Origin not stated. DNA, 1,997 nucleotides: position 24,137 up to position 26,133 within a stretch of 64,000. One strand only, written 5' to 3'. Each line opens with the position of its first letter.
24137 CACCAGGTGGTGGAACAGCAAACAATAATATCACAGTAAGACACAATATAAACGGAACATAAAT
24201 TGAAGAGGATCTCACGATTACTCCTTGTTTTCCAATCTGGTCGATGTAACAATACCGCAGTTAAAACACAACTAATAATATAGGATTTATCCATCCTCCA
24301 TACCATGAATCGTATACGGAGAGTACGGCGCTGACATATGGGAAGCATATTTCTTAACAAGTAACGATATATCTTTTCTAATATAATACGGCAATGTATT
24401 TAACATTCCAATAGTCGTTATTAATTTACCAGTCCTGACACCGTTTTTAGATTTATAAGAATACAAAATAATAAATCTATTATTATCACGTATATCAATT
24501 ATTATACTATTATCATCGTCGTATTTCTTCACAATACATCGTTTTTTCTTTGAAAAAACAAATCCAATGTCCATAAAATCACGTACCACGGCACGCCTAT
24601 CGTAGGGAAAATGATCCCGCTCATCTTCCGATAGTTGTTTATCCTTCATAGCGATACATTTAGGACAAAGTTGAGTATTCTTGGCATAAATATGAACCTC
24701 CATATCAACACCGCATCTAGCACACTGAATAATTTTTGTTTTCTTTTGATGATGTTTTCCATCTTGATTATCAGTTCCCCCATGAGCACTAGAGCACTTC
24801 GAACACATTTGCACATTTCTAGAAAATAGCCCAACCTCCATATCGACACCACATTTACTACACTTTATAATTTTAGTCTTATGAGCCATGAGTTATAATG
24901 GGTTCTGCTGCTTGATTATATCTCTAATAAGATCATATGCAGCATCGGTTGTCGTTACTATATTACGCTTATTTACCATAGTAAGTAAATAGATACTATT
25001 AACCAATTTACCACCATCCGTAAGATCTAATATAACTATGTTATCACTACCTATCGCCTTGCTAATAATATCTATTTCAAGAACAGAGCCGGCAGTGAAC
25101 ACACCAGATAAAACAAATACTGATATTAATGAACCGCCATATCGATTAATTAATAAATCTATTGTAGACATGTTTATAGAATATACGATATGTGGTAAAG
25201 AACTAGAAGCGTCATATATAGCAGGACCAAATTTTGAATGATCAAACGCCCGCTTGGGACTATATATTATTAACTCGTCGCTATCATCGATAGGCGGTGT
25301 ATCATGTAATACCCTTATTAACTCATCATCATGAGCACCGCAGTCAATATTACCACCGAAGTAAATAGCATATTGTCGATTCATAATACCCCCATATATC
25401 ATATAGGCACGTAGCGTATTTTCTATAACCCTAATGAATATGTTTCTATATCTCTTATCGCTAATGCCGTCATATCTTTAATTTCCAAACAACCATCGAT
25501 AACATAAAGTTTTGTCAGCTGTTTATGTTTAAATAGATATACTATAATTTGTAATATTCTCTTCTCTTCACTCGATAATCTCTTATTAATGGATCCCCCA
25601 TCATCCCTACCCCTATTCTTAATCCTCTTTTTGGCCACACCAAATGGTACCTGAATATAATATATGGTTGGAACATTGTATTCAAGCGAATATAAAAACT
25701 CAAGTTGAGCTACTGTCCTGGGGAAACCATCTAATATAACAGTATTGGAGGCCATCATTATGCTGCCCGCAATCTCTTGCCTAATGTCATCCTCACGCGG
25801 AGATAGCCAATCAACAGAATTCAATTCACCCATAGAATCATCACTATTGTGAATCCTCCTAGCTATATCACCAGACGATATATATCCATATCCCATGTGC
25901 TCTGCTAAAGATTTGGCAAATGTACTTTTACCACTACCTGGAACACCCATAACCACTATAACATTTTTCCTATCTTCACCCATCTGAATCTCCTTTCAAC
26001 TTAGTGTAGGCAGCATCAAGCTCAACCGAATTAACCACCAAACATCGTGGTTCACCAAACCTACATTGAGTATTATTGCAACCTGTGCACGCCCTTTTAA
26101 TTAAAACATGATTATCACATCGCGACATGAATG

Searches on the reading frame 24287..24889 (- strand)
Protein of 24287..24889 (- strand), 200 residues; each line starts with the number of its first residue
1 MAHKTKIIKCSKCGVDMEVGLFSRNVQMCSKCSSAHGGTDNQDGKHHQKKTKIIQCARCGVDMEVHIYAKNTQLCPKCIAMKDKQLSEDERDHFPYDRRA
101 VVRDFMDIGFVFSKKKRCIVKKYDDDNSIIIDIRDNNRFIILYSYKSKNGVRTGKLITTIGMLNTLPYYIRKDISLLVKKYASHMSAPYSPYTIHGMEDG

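Call 15: search_protein_families(library=pfam, proteins=[window:24287-24889:-], max_evalue=0.01)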
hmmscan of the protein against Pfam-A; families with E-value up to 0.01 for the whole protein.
window:24287-24889:- (200 aa): 2 families
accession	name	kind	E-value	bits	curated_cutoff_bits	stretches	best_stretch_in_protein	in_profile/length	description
PF21344.3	Zn_ribbon_LysW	-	1.4e-06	28.2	27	0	5-19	19-33/46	Alpha-aminoadipate carrier protein LysW-like, globular domain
PF12773.13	DZR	-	0.0052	17.4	27.3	0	52-81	11-33/45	Double zinc ribbon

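Call 114: search_protein_families(library=phrogs, proteins=[window:24287-24889:-], max_evalue=0.01)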
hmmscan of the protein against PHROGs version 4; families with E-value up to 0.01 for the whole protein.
window:24287-24889:- (200 aa): 3 families
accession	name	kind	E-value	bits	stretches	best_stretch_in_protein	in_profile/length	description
phrog_10532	-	unknown function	0.00055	21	1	40-89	63-110/127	-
phrog_2855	-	unknown function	0.002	19.3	0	3-34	53-86/89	-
phrog_6422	-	moron, auxiliary metabolic gene and host takeover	0.0042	18.5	0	24-81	5-61/120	Lar-like restriction alleviation protein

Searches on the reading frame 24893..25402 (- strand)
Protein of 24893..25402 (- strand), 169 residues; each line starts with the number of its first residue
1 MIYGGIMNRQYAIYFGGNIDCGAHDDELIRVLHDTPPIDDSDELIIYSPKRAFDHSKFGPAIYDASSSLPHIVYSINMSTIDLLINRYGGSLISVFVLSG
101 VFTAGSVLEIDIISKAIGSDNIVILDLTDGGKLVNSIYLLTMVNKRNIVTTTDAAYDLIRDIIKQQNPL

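Call 15: search_protein_families(library=pfam, proteins=[window:24893-25402:-], max_evalue=0.01)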
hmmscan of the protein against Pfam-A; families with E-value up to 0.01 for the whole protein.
window:24893-25402:- (169 aa): 0 families

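Call 78: find_homologous_proteins(query=window:24893-25402:-, max_evalue=0.001)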
Query window:24893-25402:- (169 aa): 1 proteins with E <= 0.001 among 263 candidates.
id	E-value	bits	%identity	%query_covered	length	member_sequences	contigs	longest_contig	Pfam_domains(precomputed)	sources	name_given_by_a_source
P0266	7.5e-104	363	100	100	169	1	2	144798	-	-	-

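Call 81: search_solved_structures(query=P0266, max_evalue=10, show_alignments=2)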
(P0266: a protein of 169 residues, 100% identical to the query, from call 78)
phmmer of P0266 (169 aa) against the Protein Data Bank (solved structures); distinct sequences matched with E-value up to 10: 4.
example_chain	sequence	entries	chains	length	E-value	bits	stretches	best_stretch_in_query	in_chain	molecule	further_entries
2ebn_A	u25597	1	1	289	0.038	17.2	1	37-108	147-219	ENDO-BETA-N-ACETYLGLUCOSAMINIDASE F1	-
1y9b_A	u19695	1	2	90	0.46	13.7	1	67-138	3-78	conserved hypothetical protein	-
9frx_A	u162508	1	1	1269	1.2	12.3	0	87-140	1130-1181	Retinol binding protein 3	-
9e5c_4q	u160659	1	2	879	3.3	10.9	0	86-160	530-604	Leucine-rich repeat protein (LRRP)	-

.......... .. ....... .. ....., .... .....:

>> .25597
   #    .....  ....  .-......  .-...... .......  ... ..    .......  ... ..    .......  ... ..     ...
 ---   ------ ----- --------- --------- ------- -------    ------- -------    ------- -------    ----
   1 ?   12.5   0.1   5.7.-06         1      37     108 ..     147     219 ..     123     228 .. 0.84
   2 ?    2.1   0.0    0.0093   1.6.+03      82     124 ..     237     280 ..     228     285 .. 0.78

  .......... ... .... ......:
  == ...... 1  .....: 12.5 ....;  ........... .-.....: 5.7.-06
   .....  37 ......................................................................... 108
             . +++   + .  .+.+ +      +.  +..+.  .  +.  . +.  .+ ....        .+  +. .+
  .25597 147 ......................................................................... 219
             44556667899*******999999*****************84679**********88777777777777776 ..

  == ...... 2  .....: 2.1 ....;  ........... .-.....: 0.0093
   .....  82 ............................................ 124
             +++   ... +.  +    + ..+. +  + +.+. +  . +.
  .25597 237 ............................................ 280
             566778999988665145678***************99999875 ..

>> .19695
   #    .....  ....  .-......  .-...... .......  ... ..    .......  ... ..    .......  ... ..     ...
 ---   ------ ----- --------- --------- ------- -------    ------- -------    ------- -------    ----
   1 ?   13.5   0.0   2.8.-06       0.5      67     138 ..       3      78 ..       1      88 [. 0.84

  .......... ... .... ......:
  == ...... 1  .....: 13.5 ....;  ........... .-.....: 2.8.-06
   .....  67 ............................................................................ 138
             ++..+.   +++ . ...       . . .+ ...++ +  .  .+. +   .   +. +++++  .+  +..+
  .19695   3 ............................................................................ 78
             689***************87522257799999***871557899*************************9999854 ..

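Call 88: predict_structure(protein=P0266)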
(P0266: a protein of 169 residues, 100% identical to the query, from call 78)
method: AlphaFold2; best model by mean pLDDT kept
length: 169 residues; sequences in the alignment: 1
mean_pLDDT: 35.5   pTM: 0.27
mean pLDDT of the five models: 35.5, 34.5, 33.7, 33.5, 29.6
residues with pLDDT >= 90: 0; 70-90: 0; 50-70: 7; < 50: 162
segments of 3 or more residues with pLDDT < 50: 1-29, 36-82, 84-169
pLDDT, mean of each block of 10 residues (from residue 1): 35 38 45 48 37 27 28 38 47 33 30 32 35 33 26 37 34
secondary structure, 60 per line:
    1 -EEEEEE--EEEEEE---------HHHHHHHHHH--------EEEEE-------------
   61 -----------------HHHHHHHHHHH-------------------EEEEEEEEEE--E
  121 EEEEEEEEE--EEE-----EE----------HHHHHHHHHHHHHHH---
elements in order: E2-7 E10-15 H25-34 E43-47 H78-88 E108-117 E120-129 E132-134 H152-166

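Call 96: search_protein_families(library=pfam, proteins=[P0266], max_evalue=1)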
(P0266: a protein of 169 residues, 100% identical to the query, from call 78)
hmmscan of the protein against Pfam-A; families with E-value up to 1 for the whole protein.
P0266 (169 aa): 0 families

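Call 114: search_protein_families(library=phrogs, proteins=[P0266], max_evalue=0.01)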
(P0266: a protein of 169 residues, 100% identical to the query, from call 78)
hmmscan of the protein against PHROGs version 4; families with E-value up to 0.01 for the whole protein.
P0266 (169 aa): 0 families

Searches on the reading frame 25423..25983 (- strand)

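Call 15: search_protein_families(library=pfam, proteins=[window:25423-25983:-], max_evalue=0.01)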
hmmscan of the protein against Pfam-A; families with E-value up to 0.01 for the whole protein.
window:25423-25983:- (186 aa): 21 families
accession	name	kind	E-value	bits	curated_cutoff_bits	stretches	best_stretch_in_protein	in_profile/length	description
PF13207.12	AAA_17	-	8.7e-17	62.1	27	1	12-128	1-129/136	AAA domain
PF00406.28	ADK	-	5.6e-16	59.5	26.8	1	11-152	1-148/151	Adenylate kinase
PF13238.12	AAA_18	-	7.3e-13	49.5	29.4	1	9-131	1-118/128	AAA domain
PF13671.12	AAA_33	-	4e-12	47.1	27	1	8-129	1-123/143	AAA domain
PF08433.16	KTI12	-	6.9e-07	29.5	22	1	9-86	4-78/271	Chromatin associated protein KTI12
PF13521.12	AAA_28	-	4.9e-05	24.1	27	1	9-63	2-57/164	AAA domain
PF01712.25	dNK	-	0.00013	22.2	27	0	9-35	1-27/203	Deoxynucleoside kinase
PF02224.24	Cytidylate_kin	-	0.00027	21.2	26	1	12-44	4-36/211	Cytidylate kinase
PF00005.33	ABC_tran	-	0.00039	21.5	25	1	6-155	11-128/137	ABC transporter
PF20720.3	nSTAND3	-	0.00056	20.1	27.2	1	5-30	16-41/155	Novel STAND NTPase 3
PF05729.18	NACHT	-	0.00079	19.7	26.7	1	8-37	2-31/167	NACHT domain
PF13401.12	AAA_22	-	0.00095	19.9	27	1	5-30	4-29/130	AAA domain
PF01443.25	Viral_helicase1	-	0.0013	19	21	1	9-29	1-21/228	Viral superfamily 1 RNA helicase core domain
PF13189.12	Cytidylate_kin2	-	0.0018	18.9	28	1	9-44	2-36/176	Cytidylate kinase-like family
PF00004.35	AAA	-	0.0022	18.9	21.2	1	10-36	2-28/131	ATPase family associated with various cellular activities (AAA)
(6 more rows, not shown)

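Call 114: search_protein_families(library=phrogs, proteins=[window:25423-25983:-], max_evalue=0.01)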
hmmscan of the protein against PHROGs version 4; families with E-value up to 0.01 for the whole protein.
window:25423-25983:- (186 aa): 14 families
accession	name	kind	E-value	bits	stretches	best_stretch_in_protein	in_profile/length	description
phrog_761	-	other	3.4e-12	47.7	1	5-180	18-212/362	thymidylate kinase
phrog_10255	-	other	1.1e-11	45.9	1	7-131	2-141/230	kinase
phrog_2071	-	other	7.2e-08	33.5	1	3-42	13-51/282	ATPase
phrog_1815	-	other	2.4e-06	28.9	1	5-35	2-32/197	guanylate kinase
phrog_6931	-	unknown function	4.9e-06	27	1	4-148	183-329/343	-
phrog_505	-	other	7.6e-05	23.3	1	6-46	2-44/295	polynucleotide kinase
phrog_2107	-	other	0.0006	20.5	1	9-31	6-28/201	thymidylate kinase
phrog_139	-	other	0.0021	18.5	1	6-32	83-109/342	deoxynucleoside monophosphate kinase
phrog_50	-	DNA, RNA and nucleotide metabolism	0.0021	18.2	1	4-50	367-418/570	DnaC-like helicase loader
phrog_5846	-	DNA, RNA and nucleotide metabolism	0.0026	18.1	1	6-35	38-67/380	clamp loader of DNA polymerase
phrog_4581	-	head and packaging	0.0034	17.8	1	5-25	123-143/395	terminase small subunit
phrog_3462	-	moron, auxiliary metabolic gene and host takeover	0.0035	17.6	1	9-49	169-210/346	nicotinamide-nucleotide adenylyltransferase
phrog_14322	-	unknown function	0.0065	16.8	0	6-33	226-253/398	-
phrog_168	-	DNA, RNA and nucleotide metabolism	0.0073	17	1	7-46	44-83/314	clamp loader of DNA polymerase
